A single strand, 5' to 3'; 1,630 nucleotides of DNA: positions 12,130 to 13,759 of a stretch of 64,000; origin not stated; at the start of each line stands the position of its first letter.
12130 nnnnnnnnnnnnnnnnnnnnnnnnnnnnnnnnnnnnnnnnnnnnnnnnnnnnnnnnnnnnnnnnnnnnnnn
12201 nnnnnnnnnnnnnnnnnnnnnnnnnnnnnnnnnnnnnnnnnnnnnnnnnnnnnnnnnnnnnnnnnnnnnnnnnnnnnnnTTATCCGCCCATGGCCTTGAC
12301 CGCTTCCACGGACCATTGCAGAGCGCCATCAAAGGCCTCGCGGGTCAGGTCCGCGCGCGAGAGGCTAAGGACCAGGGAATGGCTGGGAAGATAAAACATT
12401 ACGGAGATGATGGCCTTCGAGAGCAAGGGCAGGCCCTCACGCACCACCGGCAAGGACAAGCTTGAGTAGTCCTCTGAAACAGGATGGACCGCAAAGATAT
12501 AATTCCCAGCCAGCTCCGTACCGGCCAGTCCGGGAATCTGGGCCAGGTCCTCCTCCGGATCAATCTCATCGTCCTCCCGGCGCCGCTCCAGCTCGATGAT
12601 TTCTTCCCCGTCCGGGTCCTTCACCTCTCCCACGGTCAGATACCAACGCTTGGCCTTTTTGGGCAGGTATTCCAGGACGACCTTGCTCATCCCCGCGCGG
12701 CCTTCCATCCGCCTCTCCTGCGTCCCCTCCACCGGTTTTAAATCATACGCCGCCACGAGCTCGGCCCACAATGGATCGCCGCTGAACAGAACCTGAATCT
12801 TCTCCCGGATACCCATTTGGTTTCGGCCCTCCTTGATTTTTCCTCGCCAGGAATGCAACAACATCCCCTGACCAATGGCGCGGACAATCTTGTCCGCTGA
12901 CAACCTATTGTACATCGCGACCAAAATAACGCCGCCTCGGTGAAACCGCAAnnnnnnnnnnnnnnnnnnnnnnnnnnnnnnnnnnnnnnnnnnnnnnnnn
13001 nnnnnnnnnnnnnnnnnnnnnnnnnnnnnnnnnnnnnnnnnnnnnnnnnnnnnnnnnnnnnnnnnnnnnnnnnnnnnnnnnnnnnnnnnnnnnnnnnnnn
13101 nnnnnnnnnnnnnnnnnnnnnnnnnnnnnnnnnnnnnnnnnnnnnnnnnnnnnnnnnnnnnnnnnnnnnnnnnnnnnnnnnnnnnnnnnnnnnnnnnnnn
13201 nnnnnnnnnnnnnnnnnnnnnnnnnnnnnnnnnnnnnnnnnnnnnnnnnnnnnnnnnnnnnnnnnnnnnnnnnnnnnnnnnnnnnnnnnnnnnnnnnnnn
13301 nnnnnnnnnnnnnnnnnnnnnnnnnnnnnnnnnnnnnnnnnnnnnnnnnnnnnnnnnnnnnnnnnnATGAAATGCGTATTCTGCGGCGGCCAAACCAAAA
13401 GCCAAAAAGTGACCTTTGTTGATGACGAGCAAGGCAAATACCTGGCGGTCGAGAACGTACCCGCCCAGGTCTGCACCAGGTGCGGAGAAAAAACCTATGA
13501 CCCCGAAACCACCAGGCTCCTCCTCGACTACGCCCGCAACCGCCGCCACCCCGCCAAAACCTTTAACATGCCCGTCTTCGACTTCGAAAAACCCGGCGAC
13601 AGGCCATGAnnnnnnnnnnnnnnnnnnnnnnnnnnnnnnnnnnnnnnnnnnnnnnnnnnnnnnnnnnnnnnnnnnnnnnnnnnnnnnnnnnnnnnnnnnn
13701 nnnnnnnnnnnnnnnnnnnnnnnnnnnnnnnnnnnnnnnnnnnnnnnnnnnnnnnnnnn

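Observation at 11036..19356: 8.3 kb accessory island between groEL and a GT39 glycosyltransferase: two TA pairs, foreign genes, all on one strand, saturated with repeats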

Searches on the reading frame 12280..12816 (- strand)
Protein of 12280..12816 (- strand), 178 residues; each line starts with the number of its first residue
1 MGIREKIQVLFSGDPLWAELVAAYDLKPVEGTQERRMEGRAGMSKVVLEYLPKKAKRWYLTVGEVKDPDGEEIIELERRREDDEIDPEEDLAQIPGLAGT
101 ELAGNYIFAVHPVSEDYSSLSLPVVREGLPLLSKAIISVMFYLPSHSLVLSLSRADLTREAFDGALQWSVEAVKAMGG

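Call 55: list_cluster_members(proteins=[window:12280-12816:-, window:13058-13360:+, window:13367-13609:+, window:14298-15497:+, window:16522-17970:+, window:18821-19024:+, window:19021-19275:+, window:20814-21467:-])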
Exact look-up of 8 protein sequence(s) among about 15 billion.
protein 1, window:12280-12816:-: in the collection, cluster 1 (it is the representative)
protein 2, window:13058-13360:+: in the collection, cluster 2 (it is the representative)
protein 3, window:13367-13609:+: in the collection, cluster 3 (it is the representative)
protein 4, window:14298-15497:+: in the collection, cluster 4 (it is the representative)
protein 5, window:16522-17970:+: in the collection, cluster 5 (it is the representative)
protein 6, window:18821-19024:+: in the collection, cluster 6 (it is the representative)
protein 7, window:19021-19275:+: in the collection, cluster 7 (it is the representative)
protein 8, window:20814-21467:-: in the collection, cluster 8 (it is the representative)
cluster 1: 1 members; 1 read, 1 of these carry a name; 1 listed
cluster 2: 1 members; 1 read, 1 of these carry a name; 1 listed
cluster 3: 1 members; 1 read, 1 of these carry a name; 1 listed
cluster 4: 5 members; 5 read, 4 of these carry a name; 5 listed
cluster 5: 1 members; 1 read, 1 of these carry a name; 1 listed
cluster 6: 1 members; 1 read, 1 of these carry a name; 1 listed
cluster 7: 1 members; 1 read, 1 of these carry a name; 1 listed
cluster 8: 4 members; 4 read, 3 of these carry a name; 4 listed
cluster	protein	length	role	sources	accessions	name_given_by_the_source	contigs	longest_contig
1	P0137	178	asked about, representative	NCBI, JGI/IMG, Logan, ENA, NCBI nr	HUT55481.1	MAG TPA: hypothetical protein VM658_18975 [bacterium] | hypothetical protein [bacterium]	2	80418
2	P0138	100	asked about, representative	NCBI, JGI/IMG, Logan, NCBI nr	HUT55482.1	MAG TPA: DUF4258 domain-containing protein [bacterium] | DUF4258 domain-containing protein [bacterium]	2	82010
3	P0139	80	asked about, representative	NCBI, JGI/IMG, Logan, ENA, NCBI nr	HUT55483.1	MAG TPA: type II toxin-antitoxin system MqsA family antitoxin [bacterium] | type II toxin-antitoxin system MqsA family antitoxin [bacterium]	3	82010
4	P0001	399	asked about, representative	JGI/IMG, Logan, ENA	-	-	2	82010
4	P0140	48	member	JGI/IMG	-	hypothetical protein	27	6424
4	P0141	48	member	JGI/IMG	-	hypothetical protein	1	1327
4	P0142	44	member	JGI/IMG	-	hypothetical protein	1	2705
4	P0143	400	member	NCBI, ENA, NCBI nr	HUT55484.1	MAG TPA: hypothetical protein VM658_18990 [bacterium] | hypothetical protein [bacterium]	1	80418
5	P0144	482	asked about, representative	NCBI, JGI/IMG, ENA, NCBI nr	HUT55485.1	MAG TPA: alkyl/aryl-sulfatase [bacterium] | alkyl/aryl-sulfatase [bacterium]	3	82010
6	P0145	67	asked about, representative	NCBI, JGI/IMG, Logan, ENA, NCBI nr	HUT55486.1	MAG TPA: hypothetical protein VM658_19000 [bacterium] | hypothetical protein [bacterium]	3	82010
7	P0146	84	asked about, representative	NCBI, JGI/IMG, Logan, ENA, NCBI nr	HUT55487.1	MAG TPA: type II toxin-antitoxin system RelE/ParE family toxin [bacterium] | type II toxin-antitoxin system RelE/ParE family toxin [bacterium]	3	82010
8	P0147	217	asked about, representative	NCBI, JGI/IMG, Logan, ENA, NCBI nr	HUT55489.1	MAG TPA: TrkA family potassium uptake protein [bacterium] | TrkA family potassium uptake protein [bacterium]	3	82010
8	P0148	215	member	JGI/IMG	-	trk system potassium uptake protein TrkA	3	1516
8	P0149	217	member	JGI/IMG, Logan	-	trk system potassium uptake protein TrkA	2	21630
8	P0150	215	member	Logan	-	-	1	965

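Call 56: find_encoding_contigs(protein=P0149, flank=10000, max_places=4)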
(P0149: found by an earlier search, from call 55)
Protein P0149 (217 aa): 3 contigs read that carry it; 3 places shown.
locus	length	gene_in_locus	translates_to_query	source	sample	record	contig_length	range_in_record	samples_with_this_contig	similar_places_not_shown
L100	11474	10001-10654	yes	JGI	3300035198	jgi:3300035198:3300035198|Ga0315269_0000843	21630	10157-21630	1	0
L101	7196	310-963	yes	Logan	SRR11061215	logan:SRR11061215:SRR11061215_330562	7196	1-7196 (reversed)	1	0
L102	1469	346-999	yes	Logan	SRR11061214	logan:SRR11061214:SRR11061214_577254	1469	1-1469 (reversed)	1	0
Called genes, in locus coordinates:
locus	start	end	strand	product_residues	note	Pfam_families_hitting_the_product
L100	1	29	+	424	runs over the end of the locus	PF00520:Ion_trans, PF07885:Ion_trans_2, PF22614:Slo-like_RCK, PF02254:TrkA_N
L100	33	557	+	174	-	PF00027:cNMP_binding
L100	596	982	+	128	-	PF00072:Response_reg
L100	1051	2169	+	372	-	PF00724:Oxidored_FMN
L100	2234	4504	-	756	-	PF11369:DUF3160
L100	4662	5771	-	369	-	PF01063:Aminotran_4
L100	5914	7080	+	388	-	PF02771:Acyl-CoA_dh_N, PF02770:Acyl-CoA_dh_M, PF00441:Acyl-CoA_dh_1, PF22924:ACOX_C_alpha1 (weak), PF08028:Acyl-CoA_dh_2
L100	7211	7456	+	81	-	-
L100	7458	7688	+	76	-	PF07927:HicA_toxin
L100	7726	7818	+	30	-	-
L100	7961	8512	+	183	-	PF02663:FmdE, PF01258:zf-dskA_traR (weak)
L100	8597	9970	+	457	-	PF02386:TrkH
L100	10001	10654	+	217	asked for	PF02254:TrkA_N, PF02080:TrkA_C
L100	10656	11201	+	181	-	-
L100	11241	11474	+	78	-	?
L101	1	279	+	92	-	?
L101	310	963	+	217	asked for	PF02254:TrkA_N, PF02080:TrkA_C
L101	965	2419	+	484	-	-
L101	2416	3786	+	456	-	-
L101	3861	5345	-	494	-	-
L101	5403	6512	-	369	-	-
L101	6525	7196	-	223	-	?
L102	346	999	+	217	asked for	PF02254:TrkA_N, PF02080:TrkA_C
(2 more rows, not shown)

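Call 73: search_protein_families(library=pfam, proteins=[window:12280-12816:-], max_evalue=1)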
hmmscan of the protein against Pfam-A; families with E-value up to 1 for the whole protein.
window:12280-12816:- (178 aa): 1 family
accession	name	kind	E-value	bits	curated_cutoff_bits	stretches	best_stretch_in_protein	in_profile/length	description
PF22917.2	PRISE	-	0.12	11.8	27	1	104-154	130-180/394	PRISE-like Rossmann-fold domain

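Call 91: predict_structure(alignment_id=A3)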
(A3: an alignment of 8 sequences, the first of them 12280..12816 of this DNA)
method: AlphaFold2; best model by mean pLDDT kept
length: 178 residues; sequences in the alignment: 8
mean_pLDDT: 86.6   pTM: 0.83
mean pLDDT of the five models: 86.6, 85.2, 84.7, 63.2, 55.9
residues with pLDDT >= 90: 109; 70-90: 50; 50-70: 11; < 50: 8
segments of 3 or more residues with pLDDT < 50: 4-9
pLDDT, mean of each block of 10 residues (from residue 1): 47 80 89 81 90 78 87 92 80 87 92 93 94 95 95 92 96 93
secondary structure, 60 per line:
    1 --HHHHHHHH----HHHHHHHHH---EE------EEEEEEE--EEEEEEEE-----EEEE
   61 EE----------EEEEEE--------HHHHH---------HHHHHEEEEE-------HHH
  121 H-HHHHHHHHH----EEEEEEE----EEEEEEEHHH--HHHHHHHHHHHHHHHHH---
elements in order: H3-10 H15-23 E35-41 E44-51 E57-62 E73-78 H87-91 H101-105 E106-110 H118-121 H123-131 E136-142 E147-153 H159-175
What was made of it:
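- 12280..12816 (-): u178: a 178-aa protein of a rare family, with a type III secretion-chaperone / YbjN / TtfA-like fold. It is the only minus-strand gene. AF2 pLDDT 86.6 (call 91).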

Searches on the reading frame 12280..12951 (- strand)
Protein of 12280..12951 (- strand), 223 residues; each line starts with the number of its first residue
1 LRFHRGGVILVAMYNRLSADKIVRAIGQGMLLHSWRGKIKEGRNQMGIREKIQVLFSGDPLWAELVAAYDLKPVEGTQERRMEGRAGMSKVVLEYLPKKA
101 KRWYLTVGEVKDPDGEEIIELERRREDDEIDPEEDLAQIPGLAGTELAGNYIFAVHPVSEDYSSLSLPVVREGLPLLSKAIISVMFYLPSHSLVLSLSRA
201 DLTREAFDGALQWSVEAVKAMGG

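Call 5: search_protein_families(library=pfam, proteins=[window:12280-12951:-], max_evalue=0.01)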
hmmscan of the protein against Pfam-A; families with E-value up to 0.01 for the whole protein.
window:12280-12951:- (223 aa): 0 families

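Call 20: search_protein_families(library=ncbifam, proteins=[window:12280-12951:-], max_evalue=0.01)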
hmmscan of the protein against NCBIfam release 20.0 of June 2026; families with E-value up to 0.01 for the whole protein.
window:12280-12951:- (223 aa): 0 families

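Call 21: search_protein_families(library=padloc, proteins=[window:12280-12951:-], max_evalue=0.01)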
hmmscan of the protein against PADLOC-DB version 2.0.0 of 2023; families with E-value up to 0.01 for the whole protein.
window:12280-12951:- (223 aa): 0 families

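Call 22: search_protein_families(library=phrogs, proteins=[window:12280-12951:-], max_evalue=0.01)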
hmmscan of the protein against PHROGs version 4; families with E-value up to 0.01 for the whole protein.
window:12280-12951:- (223 aa): 0 families

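Call 34: search_protein_representatives(protein=window:12280-12951:-)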
Query: 223 residues. Proteins with E-value up to 0.001 (for the whole library): 9; up to 1e-10: 5; up to 1e-30: 3. The best 9 are listed.
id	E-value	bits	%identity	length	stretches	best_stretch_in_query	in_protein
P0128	1.8e-89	315.1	85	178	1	46-223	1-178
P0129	3.3e-39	150.8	90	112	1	138-223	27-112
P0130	3.3e-35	137.7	47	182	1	46-223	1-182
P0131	7.4e-17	77.7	37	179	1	46-223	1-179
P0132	2.9e-12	62.8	57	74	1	46-115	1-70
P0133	1.8e-06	43.8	33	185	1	46-220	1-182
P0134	1.2e-05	41.1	44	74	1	127-189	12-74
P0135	6.6e-05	38.7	33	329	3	74-131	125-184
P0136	5.1e-04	35.8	34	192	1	60-221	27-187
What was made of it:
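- Checked: Homologues start at M46, and the AF2 model has pLDDT 86.6 (calls 34, 91).
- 12280..12816 (-): 9 homologues in 1.8 billion representatives, all starting at M46 (call 34).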

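Call 51: find_encoding_contigs(protein=P0128, flank=10000, max_places=4)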
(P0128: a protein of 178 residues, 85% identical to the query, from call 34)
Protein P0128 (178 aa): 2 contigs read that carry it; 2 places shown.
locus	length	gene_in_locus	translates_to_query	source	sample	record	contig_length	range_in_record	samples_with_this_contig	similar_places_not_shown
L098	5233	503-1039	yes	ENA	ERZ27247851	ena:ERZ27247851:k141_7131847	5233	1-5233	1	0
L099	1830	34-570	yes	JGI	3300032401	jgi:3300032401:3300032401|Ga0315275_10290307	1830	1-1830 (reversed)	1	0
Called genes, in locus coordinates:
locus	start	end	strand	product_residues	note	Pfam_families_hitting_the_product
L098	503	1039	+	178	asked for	-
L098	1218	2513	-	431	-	PF04734:Ceramidase_alk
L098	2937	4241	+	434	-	PF25917:BSH_RND, PF25876:HH_MFP_RND, PF25954:Beta-barrel_RND_2 (faint), PF25944:Beta-barrel_RND, PF25967:RND-MFP_C, PF25989:YknX_C, PF25975:CzcB_C (faint)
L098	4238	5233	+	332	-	?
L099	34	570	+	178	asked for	-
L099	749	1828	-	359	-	?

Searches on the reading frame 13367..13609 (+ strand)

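Call 5: search_protein_families(library=pfam, proteins=[window:13367-13609:+], max_evalue=0.01)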
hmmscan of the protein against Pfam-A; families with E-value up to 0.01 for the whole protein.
window:13367-13609:+ (80 aa): 1 family
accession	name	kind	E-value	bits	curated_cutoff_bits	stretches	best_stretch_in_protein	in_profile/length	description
PF15731.11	MqsA_antitoxin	-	3.1e-05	24.6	30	1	1-56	1-57/131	Antitoxin component of bacterial toxin-antitoxin system, MqsA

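Call 20: search_protein_families(library=ncbifam, proteins=[window:13367-13609:+], max_evalue=0.01)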
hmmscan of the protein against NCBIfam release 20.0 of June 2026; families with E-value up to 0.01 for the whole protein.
window:13367-13609:+ (80 aa): 2 families
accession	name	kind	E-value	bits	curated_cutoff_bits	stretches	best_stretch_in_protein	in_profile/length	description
TIGR03831.1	YgiT_finger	domain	9.4e-13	48.2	20.2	1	3-47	1-46/46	YgiT-type zinc finger protein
TIGR03830.1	CxxCG_CxxCG_HTH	subfamily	0.00018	21.3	61.8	1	3-55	1-53/127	type II TA system antitoxin MqsA family protein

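Call 21: search_protein_families(library=padloc, proteins=[window:13367-13609:+], max_evalue=0.01)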
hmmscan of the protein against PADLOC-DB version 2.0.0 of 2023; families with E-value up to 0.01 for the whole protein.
window:13367-13609:+ (80 aa): 0 families

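Call 22: search_protein_families(library=phrogs, proteins=[window:13367-13609:+], max_evalue=0.01)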
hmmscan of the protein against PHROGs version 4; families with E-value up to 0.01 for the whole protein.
window:13367-13609:+ (80 aa): 1 family
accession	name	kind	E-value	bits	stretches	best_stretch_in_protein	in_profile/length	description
phrog_29304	-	unknown function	0.00013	23.1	1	1-48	2-50/77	-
